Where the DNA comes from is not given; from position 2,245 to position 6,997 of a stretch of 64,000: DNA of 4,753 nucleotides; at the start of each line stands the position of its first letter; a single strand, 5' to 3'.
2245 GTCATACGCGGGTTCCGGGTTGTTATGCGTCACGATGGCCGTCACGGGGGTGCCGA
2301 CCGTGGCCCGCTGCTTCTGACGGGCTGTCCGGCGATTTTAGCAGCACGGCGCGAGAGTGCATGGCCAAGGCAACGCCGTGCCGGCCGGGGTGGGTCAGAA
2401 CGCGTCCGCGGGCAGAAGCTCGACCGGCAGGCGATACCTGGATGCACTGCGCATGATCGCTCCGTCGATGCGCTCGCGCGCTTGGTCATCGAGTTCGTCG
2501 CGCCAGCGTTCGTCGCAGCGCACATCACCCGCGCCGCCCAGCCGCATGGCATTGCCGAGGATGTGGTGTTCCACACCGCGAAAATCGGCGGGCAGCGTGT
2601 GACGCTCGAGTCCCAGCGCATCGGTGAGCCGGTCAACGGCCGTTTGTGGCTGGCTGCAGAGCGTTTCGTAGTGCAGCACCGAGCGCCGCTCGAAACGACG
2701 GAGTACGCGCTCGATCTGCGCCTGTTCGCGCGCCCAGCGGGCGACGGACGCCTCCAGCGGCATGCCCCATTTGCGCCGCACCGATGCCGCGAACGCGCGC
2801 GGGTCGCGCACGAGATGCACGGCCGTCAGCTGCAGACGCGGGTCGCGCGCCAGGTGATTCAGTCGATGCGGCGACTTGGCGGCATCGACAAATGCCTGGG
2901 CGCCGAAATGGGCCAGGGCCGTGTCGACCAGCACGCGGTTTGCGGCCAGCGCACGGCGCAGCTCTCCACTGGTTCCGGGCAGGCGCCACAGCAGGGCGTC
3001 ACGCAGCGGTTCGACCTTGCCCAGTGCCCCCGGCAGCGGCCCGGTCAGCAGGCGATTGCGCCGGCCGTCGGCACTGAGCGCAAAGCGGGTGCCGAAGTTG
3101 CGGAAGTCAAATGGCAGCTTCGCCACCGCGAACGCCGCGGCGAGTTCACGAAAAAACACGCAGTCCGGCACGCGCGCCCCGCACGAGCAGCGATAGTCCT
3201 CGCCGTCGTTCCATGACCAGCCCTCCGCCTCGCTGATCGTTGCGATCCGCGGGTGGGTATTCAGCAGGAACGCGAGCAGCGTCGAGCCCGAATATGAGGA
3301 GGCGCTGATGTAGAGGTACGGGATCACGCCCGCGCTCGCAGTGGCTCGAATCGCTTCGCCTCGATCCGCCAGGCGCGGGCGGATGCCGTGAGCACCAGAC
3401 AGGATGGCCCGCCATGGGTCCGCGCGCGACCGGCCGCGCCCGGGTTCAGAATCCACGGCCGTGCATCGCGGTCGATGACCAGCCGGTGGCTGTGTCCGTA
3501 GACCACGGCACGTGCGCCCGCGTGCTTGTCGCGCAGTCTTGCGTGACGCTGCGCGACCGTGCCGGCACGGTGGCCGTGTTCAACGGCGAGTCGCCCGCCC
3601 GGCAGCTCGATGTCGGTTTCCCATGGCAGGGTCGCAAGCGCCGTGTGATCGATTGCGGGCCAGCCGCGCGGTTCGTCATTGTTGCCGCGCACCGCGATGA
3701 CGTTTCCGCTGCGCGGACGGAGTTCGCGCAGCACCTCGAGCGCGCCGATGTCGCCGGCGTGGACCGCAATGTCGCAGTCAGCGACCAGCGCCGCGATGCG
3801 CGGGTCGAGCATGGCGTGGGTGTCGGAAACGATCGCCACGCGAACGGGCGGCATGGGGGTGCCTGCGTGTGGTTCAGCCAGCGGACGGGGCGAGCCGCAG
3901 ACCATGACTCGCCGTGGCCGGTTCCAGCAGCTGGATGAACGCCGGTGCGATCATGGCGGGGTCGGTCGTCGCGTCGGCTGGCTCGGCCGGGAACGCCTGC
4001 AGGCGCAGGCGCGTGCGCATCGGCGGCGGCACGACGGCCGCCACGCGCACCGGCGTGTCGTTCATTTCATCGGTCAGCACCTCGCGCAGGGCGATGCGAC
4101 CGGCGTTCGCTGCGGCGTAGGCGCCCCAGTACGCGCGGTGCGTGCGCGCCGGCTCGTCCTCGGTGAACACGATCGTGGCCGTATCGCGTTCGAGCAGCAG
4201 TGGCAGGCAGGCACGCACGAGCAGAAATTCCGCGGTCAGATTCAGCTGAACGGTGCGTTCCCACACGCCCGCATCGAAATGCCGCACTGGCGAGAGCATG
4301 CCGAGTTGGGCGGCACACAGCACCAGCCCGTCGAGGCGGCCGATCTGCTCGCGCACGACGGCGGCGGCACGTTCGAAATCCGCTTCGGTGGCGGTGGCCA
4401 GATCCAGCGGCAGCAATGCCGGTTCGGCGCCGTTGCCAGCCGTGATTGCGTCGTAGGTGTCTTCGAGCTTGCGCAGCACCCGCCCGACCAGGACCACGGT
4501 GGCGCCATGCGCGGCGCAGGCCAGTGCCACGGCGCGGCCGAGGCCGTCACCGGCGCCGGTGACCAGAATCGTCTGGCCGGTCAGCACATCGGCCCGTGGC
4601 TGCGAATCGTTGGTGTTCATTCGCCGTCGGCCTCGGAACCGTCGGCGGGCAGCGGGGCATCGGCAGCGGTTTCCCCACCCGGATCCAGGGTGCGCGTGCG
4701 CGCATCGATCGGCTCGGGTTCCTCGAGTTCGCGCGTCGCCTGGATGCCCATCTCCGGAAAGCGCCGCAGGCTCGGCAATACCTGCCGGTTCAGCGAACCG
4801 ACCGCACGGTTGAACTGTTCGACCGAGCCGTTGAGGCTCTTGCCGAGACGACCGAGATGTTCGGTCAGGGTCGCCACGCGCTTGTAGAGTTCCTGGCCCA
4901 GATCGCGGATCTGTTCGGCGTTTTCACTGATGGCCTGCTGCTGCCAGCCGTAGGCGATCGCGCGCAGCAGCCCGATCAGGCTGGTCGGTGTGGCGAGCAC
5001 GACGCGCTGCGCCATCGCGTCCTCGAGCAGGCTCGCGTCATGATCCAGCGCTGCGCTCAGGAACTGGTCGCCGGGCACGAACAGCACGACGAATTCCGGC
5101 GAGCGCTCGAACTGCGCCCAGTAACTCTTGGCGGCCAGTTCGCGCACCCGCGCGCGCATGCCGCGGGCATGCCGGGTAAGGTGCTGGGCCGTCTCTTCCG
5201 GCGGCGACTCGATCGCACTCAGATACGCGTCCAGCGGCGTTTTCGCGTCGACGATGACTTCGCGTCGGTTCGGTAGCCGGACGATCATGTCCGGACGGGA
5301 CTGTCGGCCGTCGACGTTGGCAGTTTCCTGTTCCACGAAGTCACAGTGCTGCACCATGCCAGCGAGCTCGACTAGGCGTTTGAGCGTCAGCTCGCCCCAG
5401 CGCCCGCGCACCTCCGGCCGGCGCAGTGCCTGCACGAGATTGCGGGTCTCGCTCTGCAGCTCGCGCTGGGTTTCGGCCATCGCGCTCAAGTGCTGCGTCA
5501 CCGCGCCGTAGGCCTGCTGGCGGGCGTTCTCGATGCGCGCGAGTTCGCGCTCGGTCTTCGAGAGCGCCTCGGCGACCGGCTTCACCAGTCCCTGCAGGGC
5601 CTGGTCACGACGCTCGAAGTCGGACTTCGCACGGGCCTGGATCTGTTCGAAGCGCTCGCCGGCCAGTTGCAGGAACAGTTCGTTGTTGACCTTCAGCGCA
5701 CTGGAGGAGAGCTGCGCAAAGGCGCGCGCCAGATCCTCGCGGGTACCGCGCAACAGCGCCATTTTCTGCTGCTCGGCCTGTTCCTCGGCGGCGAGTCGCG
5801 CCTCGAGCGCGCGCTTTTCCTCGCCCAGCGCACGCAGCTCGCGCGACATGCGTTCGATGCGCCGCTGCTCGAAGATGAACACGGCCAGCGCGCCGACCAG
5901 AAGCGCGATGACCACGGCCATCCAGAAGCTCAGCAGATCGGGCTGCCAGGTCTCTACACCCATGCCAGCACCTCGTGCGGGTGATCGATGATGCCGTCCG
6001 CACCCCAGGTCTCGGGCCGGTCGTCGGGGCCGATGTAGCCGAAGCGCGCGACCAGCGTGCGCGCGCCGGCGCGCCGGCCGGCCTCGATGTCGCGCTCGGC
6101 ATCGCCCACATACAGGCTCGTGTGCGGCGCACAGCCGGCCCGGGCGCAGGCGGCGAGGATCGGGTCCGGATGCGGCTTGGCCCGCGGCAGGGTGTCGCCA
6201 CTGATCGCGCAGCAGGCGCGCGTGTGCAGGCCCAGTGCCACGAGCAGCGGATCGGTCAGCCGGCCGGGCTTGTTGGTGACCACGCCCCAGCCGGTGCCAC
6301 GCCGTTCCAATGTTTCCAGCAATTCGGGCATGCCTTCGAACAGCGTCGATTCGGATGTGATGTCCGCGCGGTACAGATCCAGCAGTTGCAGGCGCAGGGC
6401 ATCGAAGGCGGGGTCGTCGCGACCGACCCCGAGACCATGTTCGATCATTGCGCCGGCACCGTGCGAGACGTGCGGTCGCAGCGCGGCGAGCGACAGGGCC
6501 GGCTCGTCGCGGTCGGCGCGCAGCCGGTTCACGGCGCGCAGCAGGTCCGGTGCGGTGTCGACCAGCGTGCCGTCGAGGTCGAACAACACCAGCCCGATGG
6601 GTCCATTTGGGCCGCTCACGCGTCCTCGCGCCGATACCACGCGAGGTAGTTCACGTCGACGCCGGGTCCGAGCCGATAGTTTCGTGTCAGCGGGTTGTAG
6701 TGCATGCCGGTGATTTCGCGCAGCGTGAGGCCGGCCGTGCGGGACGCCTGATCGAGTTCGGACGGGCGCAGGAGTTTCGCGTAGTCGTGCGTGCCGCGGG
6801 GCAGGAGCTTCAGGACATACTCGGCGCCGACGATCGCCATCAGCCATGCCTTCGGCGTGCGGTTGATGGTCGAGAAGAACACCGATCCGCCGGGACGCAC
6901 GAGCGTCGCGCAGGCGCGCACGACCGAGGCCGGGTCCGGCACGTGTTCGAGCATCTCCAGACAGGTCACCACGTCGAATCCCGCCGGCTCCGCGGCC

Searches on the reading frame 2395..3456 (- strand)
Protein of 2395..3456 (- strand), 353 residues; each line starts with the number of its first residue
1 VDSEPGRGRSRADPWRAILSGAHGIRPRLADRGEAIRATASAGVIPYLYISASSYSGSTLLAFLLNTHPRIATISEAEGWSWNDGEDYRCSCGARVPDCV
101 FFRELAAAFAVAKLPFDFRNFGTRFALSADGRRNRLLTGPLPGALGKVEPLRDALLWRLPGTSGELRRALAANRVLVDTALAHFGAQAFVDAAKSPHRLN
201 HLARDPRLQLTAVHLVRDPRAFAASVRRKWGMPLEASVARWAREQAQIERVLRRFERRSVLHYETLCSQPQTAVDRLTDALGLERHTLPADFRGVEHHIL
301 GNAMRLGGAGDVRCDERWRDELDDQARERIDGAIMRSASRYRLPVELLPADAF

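Call 43: search_protein_families(library=pfam, proteins=[window:2395-3456:-], max_evalue=0.00001)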
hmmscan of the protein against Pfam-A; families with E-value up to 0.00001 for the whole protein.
window:2395-3456:- (353 aa): 1 family
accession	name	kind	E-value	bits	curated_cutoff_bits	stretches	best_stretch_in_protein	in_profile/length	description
PF13469.12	Sulfotransfer_3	-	2e-07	31.9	27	1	56-284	10-213/216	Sulfotransferase family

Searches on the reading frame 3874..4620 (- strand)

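Call 43: search_protein_families(library=pfam, proteins=[window:3874-4620:-], max_evalue=0.00001)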
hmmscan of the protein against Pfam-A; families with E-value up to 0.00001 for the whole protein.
window:3874-4620:- (248 aa): 2 families
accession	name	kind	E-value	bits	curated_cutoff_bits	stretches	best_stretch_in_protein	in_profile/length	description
PF00106.31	adh_short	-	2.6e-35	122.1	26.6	1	16-208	1-189/195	short chain dehydrogenase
PF13561.12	adh_short_C2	-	1.9e-23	83.7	27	1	22-207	1-181/236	Enoyl-(Acyl carrier protein) reductase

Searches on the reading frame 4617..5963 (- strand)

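Call 43: search_protein_families(library=pfam, proteins=[window:4617-5963:-], max_evalue=0.00001)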
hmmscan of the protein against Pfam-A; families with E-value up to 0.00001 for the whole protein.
window:4617-5963:- (448 aa): 1 family
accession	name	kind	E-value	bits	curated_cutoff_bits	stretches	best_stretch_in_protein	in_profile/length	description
PF02646.22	RmuC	-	2.4e-95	319.4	26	1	121-411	1-290/291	RmuC family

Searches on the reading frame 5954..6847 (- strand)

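Call 43: search_protein_families(library=pfam, proteins=[window:5954-6847:-], max_evalue=0.00001)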
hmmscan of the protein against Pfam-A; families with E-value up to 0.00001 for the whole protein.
window:5954-6847:- (297 aa): 4 families
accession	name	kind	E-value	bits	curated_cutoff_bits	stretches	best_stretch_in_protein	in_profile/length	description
PF13419.12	HAD_2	-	1.9e-31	110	23.8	1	87-266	1-177/178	Haloacid dehalogenase-like hydrolase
PF00702.32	Hydrolase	-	5.3e-26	92.6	26.4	1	86-261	3-191/191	haloacid dehalogenase-like hydrolase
PF13242.12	Hydrolase_like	-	5.1e-09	36.4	22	1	223-278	3-59/75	HAD-hyrolase-like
PF12710.13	HAD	-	1.2e-07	32.7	27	1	87-257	1-188/189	haloacid dehalogenase-like hydrolase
